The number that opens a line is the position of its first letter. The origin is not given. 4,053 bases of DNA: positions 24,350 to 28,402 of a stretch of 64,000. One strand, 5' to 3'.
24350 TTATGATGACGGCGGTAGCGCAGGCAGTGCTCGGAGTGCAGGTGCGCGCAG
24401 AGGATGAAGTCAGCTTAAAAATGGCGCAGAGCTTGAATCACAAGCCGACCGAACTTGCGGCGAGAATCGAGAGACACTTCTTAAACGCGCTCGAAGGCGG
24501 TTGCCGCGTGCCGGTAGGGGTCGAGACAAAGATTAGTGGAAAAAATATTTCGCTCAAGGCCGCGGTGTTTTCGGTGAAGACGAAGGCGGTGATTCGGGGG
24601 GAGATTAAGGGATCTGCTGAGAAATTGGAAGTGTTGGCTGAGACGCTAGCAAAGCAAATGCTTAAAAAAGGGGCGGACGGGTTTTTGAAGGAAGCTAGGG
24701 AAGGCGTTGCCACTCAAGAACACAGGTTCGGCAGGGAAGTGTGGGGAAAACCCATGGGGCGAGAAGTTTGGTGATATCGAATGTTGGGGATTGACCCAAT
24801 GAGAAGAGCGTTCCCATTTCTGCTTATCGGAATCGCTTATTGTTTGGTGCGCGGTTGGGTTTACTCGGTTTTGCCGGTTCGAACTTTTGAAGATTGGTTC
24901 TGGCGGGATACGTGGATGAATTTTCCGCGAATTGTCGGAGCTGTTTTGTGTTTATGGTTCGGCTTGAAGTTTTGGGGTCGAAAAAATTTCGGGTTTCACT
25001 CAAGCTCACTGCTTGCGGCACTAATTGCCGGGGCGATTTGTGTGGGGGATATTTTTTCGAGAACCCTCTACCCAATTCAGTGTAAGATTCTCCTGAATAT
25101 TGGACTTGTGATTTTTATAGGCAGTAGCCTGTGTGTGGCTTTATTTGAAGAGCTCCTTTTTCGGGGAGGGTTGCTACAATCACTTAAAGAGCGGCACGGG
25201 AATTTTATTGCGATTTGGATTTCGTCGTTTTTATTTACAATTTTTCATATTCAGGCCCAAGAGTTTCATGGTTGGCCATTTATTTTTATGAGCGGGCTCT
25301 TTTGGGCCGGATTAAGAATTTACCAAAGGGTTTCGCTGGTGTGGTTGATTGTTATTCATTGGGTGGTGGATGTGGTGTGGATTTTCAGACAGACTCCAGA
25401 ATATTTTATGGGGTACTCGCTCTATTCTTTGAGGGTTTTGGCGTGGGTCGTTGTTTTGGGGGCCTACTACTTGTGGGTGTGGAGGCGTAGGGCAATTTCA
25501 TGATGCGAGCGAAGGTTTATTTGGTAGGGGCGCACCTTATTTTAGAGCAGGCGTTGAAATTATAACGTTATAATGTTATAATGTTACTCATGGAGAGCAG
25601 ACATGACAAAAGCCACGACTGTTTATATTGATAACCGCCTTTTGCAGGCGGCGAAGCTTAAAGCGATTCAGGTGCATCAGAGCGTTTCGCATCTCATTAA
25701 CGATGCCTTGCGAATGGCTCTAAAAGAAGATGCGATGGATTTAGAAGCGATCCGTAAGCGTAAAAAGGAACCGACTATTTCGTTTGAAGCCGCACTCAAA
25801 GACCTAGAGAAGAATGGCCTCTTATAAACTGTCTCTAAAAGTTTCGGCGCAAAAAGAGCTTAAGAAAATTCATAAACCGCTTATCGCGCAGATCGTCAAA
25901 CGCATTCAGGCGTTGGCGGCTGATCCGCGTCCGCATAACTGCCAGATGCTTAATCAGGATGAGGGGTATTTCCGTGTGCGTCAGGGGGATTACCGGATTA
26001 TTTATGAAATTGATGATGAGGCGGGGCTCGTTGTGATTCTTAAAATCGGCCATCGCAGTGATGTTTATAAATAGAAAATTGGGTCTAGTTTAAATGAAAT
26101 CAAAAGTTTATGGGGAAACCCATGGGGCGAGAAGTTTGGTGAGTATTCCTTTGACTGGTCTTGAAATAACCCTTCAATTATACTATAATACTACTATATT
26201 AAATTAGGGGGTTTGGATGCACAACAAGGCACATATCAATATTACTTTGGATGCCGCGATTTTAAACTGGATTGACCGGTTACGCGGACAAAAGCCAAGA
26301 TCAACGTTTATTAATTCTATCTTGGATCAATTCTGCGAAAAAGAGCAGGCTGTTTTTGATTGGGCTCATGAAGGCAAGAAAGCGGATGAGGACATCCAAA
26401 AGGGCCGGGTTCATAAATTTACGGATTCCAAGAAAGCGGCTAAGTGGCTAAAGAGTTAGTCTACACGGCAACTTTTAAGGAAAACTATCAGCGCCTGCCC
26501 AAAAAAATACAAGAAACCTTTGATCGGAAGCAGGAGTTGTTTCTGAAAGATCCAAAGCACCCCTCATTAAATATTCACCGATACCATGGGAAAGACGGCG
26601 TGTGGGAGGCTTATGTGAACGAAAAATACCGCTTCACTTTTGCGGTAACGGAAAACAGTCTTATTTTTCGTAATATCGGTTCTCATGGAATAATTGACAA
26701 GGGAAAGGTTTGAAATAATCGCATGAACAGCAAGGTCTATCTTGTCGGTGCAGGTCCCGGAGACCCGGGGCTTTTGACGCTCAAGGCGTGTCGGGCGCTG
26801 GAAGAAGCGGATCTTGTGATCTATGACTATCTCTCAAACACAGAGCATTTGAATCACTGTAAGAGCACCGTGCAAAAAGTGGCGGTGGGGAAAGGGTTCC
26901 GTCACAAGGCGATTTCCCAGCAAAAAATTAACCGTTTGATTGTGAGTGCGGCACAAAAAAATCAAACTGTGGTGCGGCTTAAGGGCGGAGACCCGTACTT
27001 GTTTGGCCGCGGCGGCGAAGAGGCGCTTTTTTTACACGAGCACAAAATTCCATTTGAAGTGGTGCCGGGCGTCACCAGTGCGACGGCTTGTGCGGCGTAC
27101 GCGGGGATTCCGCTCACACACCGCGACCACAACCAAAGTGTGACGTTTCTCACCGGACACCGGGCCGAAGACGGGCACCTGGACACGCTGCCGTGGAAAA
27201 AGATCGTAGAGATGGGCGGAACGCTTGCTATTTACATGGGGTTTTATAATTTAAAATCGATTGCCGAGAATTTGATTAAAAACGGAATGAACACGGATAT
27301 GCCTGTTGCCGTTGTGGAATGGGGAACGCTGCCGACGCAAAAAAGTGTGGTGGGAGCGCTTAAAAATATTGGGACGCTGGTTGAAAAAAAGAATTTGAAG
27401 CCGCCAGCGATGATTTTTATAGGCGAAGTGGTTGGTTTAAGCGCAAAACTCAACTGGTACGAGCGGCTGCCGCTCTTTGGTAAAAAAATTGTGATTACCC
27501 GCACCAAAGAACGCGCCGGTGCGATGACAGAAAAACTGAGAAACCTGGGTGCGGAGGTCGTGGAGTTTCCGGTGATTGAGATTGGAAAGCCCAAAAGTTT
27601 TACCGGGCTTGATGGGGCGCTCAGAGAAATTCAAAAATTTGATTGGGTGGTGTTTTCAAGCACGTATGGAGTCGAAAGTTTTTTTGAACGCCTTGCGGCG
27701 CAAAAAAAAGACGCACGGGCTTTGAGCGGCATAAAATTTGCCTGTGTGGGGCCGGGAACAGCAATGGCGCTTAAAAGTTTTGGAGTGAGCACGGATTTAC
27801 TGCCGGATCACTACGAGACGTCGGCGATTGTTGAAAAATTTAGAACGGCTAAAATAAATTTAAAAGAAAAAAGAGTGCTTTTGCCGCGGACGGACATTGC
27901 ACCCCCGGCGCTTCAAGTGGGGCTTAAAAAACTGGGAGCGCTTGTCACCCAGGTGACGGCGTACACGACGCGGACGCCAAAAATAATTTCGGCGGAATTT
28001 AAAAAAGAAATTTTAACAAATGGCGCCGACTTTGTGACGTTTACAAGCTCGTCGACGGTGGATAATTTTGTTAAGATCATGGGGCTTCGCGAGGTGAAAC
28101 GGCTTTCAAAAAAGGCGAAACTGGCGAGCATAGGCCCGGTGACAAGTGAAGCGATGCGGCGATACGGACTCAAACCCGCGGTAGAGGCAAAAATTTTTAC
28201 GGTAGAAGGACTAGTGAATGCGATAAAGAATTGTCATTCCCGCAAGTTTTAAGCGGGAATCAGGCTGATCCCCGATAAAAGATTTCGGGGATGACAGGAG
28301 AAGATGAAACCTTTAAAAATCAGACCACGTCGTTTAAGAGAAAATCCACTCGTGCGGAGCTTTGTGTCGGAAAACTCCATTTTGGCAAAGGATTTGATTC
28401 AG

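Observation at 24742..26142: Toxin-antitoxin/CPBP islet inserted into the heme operon, flanked by 32-33-bp direct repeats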

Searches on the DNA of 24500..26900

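Call 48: search_rna_families(source=window, start=24500, end=26900, threshold=evalue, max_evalue=1)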
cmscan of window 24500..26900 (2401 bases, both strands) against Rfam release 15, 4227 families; matches with E-value up to 1: 0.
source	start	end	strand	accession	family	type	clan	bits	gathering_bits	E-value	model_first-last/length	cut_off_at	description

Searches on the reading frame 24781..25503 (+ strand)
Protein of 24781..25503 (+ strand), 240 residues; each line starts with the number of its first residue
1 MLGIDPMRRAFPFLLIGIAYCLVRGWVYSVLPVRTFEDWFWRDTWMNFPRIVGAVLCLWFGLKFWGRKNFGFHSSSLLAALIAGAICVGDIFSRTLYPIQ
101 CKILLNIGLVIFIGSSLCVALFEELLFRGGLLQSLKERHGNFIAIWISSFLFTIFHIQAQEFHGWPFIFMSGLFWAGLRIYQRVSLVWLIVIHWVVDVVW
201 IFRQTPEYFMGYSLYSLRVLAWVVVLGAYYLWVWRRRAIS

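Call 6: search_protein_families(library=pfam, proteins=[window:24781-25503:+], max_evalue=0.01)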
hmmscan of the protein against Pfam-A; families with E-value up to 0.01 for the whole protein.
window:24781-25503:+ (240 aa): 1 family
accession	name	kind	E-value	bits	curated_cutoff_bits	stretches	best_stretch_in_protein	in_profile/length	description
PF02517.21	Rce1-like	-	1.4e-15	57.7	22.4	1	109-199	5-93/93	Type II CAAX prenyl endopeptidase Rce1-like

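Call 14: find_homologous_proteins(query=window:24781-25503:+)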
Query window:24781-25503:+ (240 aa): 3 proteins with E <= 0.001 among 686 candidates.
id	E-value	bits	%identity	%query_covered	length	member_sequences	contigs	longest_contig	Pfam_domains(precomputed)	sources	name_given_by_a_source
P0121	1.0e-123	430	100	81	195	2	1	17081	PF02517.22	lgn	-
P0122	1.8e-23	102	38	83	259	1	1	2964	PF02517.22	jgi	jgi:membrane protease YdiL (CAAX protease family)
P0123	2.8e-17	81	33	81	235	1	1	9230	PF02517.22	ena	-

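Call 15: search_protein_families(library=ncbifam, proteins=[window:24781-25503:+], max_evalue=1)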
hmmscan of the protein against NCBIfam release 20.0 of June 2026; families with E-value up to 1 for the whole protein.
window:24781-25503:+ (240 aa): 4 families
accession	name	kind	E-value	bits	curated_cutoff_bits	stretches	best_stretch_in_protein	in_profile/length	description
NF041647.1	ABC_perm_CPBP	equivalog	7e-08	31.7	435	1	112-197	546-627/636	ABC transporter permease subunit/CPBP intramembrane protease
NF040589.1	CPBP_Synerg_MrtS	equivalog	3.1e-06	27.5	130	1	108-200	72-165/170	Synerg-CTERM system glutamic-type intramembrane protease MrtS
NF033192.3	CPBP_JDVT_MrtJ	equivalog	0.00011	22.8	75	1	120-201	9-96/98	JDVT-CTERM system glutamic-type intramembrane protease MrtJ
NF040914.1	Mrt_core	domain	0.0022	18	100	1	113-198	5-99/108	myxosortase family intramembrane protease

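Call 29: find_encoding_contigs(protein=P0122, flank=5000, max_places=3)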
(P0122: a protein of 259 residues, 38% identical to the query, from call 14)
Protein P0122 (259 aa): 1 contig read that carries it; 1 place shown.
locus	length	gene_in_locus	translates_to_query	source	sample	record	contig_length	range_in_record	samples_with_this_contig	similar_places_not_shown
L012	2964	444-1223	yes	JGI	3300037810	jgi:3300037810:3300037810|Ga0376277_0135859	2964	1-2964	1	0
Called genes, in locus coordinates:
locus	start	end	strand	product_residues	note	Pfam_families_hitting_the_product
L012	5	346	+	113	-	-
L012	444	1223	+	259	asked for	PF02517:Rce1-like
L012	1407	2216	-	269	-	-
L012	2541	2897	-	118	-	PF00072:Response_reg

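Call 30: find_encoding_contigs(protein=P0123, flank=6000, max_places=3)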
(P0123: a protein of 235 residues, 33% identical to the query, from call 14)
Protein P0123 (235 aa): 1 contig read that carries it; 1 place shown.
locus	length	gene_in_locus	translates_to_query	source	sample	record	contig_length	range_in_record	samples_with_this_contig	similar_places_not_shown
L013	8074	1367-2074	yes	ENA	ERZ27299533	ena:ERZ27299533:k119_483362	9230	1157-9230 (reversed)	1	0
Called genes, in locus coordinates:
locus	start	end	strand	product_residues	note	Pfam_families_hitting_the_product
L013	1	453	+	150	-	?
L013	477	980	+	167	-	-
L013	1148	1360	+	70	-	-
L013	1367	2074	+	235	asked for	PF02517:Rce1-like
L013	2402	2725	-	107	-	PF13443:HTH_26 (weak)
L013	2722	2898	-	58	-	-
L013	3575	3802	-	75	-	-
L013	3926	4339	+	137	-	-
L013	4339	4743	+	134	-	PF05717:TnpB_IS66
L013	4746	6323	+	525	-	PF03050:DDE_Tnp_IS66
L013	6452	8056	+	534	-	-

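Call 59: search_protein_families(library=padloc, proteins=[window:24781-25503:+], max_evalue=0.01)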
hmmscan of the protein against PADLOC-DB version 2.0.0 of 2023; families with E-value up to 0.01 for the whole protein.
window:24781-25503:+ (240 aa): 0 families

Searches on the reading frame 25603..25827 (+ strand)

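Call 6: search_protein_families(library=pfam, proteins=[window:25603-25827:+], max_evalue=0.01)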
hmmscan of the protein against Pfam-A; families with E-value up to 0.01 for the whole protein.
window:25603-25827:+ (74 aa): 2 families
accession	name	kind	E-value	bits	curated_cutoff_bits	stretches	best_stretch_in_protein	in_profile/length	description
PF19891.5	DUF6364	-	0.00033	21.5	27.3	1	1-52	1-39/70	Family of unknown function (DUF6364)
PF16805.11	Trans_coact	-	0.002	18.4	25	1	27-56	40-69/73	Phage late-transcription coactivator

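Call 15: search_protein_families(library=ncbifam, proteins=[window:25603-25827:+], max_evalue=1)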
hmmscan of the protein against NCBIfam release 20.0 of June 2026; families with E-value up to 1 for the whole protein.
window:25603-25827:+ (74 aa): 2 families
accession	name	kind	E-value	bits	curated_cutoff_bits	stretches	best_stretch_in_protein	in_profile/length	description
NF045844.1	BC85_0335_fam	subfamily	0.027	14.1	65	1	2-74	105-175/215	BC85_0335 family putative methyltransferase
TIGR00421.1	ubiX_pad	subfamily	0.11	12.2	108.9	1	1-51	6-56/181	UbiX family flavin prenyltransferase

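Call 59: search_protein_families(library=padloc, proteins=[window:25603-25827:+], max_evalue=0.01)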
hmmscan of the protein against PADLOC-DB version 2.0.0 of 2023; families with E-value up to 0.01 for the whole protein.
window:25603-25827:+ (74 aa): 0 families

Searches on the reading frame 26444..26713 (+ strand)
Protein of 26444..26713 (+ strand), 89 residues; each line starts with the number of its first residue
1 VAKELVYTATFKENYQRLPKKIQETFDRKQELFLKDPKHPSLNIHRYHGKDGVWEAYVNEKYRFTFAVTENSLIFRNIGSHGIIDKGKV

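Call 6: search_protein_families(library=pfam, proteins=[window:26444-26713:+], max_evalue=0.01)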
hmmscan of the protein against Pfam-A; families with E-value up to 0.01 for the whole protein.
window:26444-26713:+ (89 aa): 0 families

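Call 15: search_protein_families(library=ncbifam, proteins=[window:26444-26713:+], max_evalue=1)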
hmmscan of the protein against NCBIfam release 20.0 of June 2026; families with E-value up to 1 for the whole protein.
window:26444-26713:+ (89 aa): 1 family
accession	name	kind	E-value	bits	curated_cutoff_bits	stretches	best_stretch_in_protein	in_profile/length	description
TIGR02385.1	RelE_StbE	subfamily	0.00028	21.3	27.9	1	4-81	1-84/88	type II toxin-antitoxin system mRNA interferase toxin, RelE/StbE family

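Call 39: search_solved_structures(query=window:26444-26710:+, max_evalue=1)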
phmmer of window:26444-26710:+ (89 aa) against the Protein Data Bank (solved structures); distinct sequences matched with E-value up to 1: 4.
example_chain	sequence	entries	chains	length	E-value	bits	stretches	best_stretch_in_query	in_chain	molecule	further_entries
2a6q_E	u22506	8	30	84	0.01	19.2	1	12-75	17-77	Toxin yoeB | TOXIN OF THE YOEB-YEFM TOXIN-ANTITOXIN SYSTEM | Addiction module toxin, Txe/YoeB family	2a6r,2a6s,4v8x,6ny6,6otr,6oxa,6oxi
9l0a_D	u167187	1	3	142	0.18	15.2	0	5-66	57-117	Photosystem I reaction center subunit II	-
9ysf_A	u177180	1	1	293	0.55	13.7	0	9-61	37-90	Endonuclease/exonuclease/phosphatase family domain-containing protein 1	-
9yxy_A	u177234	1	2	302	0.58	13.6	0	9-61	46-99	Endonuclease/exonuclease/phosphatase family domain-containing protein 1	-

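Call 56: find_encoding_contigs(protein=window:26444-26710:+, flank=4000, max_places=10)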
Protein seq(89 aa) (89 aa): 1 contig read that carries it; 1 place shown.
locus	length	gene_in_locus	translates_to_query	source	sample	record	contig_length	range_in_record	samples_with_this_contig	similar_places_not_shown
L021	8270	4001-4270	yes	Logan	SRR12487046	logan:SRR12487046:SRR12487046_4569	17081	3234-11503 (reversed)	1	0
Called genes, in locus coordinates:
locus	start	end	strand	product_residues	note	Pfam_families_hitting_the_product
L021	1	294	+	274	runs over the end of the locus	PF01578:Cytochrom_C_asm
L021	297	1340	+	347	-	PF05201:GlutR_N, PF01488:Shikimate_DH, PF03807:F420_oxidored (weak), PF13241:NAD_binding_7 (weak)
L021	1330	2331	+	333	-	PF01379:Porphobil_deam, PF03900:Porphobil_deamC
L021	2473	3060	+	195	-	PF02517:Rce1-like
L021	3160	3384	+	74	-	PF22180:RH3_dom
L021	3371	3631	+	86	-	PF05016:ParE_toxin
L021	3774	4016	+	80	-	-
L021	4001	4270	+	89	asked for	-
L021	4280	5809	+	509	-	PF00590:TP_methylase, PF02602:HEM4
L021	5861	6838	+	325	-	PF00490:ALAD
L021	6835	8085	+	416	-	PF00202:Aminotran_3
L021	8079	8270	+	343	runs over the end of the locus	PF02424:ApbE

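Call 59: search_protein_families(library=padloc, proteins=[window:26444-26713:+], max_evalue=0.01)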
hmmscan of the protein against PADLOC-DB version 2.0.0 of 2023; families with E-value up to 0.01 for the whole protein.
window:26444-26713:+ (89 aa): 0 families

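Call 65: search_protein_representatives(protein=window:26444-26710:+)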
Query: 89 residues. Proteins with E-value up to 0.001 (for the whole library): 694; up to 1e-10: 45; up to 1e-30: 1. The best 150 are listed.
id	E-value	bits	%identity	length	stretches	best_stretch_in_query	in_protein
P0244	2.0e-33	130.1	64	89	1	1-89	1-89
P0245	6.9e-21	90.1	52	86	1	5-85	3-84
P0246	1.4e-18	82.7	56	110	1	1-70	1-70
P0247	4.7e-18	81.0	49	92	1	7-85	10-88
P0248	3.1e-17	78.4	49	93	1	3-84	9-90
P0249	2.4e-16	75.6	45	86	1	5-82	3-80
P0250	2.6e-16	75.5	43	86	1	3-83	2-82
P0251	7.1e-16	74.1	44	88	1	2-85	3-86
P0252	1.2e-15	73.4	39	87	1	7-85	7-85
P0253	1.6e-15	73.0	40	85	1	4-85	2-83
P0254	3.2e-15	72.0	39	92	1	3-86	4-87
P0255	5.2e-15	71.3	41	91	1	3-88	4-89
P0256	1.1e-14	70.2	41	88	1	3-84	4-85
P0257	1.4e-14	70.0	43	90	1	4-86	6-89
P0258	1.5e-14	69.8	41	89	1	5-86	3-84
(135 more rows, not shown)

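Call 67: search_protein_families(library=pfam, alignment_id=A4, max_evalue=0.001)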
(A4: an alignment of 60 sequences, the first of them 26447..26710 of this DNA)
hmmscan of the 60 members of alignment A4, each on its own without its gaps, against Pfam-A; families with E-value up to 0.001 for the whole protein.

A. member 1, window:26447-26710:+ (88 aa): 0 families

B. families by the number of members that match (of 60 scanned): 6 families
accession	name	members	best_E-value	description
PF24732.2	ParE_like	17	1.8e-07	ParE-like toxin domain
PF05016.21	ParE_toxin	16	6.5e-08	ParE toxin of type II toxin-antitoxin system, parDE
PF15738.11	YafQ_toxin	7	3.3e-06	Bacterial toxin of type II toxin-antitoxin system, YafQ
PF05973.20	Gp49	3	4.6e-07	Phage derived protein Gp49-like (DUF891)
PF05015.19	HigB-like_toxin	1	6.6e-06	RelE-like toxin of type II toxin-antitoxin system HigB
PF15781.12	ParE-like_toxin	1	0.00022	ParE-like toxin of type II bacterial toxin-antitoxin system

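Call 68: search_solved_structures(query=A4, max_evalue=0.01)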
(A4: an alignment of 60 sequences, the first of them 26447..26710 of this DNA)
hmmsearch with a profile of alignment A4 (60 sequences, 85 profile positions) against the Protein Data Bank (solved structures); distinct sequences matched with E-value up to 0.01: 12.
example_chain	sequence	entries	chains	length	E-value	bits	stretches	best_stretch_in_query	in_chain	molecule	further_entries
3bpq_B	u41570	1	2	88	4.4e-08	36.4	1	1-76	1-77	Toxin RelE3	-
4v7k_Ay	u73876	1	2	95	0.00068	23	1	6-73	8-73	Toxin relE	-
4fxe_D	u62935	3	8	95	0.0007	22.9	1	6-73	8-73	mRNA interferase RelE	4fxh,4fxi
2kc8_A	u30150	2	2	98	0.00074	22.8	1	7-73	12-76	Toxin relE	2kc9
5ixl_A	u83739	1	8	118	0.0012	22.1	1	41-80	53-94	Endoribonuclease HigB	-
4v7j_Ay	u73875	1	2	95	0.0013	22.1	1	6-73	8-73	Toxin relE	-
4ls4_A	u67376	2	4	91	0.0022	21.4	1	2-80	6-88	Uncharacterized protein, Toxin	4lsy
4px8_A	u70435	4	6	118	0.0022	21.3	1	41-80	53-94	Killer protein | Host inhibition of growth B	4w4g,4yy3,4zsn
1z8m_A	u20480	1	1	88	0.0035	20.7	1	2-80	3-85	conserved hypothetical protein HP0894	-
4ltt_A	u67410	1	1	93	0.0037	20.6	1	2-80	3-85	Uncharacterized protein, toxin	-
4mct_B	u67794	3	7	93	0.0043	20.4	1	41-75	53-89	Killer protein | Endoribonuclease HigB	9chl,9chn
4mcx_B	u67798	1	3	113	0.0055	20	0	41-75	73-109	Killer protein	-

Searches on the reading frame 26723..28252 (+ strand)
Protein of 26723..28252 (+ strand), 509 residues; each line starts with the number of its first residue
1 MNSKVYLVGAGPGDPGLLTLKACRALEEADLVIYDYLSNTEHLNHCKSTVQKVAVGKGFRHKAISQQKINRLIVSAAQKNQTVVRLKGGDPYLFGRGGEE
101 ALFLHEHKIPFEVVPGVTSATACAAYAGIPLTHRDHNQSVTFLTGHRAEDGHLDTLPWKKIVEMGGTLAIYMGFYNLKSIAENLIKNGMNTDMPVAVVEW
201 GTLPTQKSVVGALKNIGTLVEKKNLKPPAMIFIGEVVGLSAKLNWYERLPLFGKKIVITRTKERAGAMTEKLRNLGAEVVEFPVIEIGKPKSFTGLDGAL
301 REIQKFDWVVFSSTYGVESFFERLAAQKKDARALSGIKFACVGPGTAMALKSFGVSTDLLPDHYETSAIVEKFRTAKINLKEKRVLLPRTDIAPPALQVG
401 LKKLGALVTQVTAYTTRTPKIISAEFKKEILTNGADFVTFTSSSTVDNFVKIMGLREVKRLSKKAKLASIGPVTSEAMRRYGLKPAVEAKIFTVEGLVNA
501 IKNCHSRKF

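Call 6: search_protein_families(library=pfam, proteins=[window:26723-28252:+], max_evalue=0.01)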
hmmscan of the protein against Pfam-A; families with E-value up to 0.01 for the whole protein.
window:26723-28252:+ (509 aa): 2 families
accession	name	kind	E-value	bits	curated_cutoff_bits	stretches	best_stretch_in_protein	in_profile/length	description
PF02602.20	HEM4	-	5.5e-60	202.8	27.5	1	267-498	2-230/231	Uroporphyrinogen-III synthase HemD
PF00590.25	TP_methylase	-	6.8e-52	176.9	27.8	1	4-216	1-211/212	Tetrapyrrole (Corrin/Porphyrin) Methylases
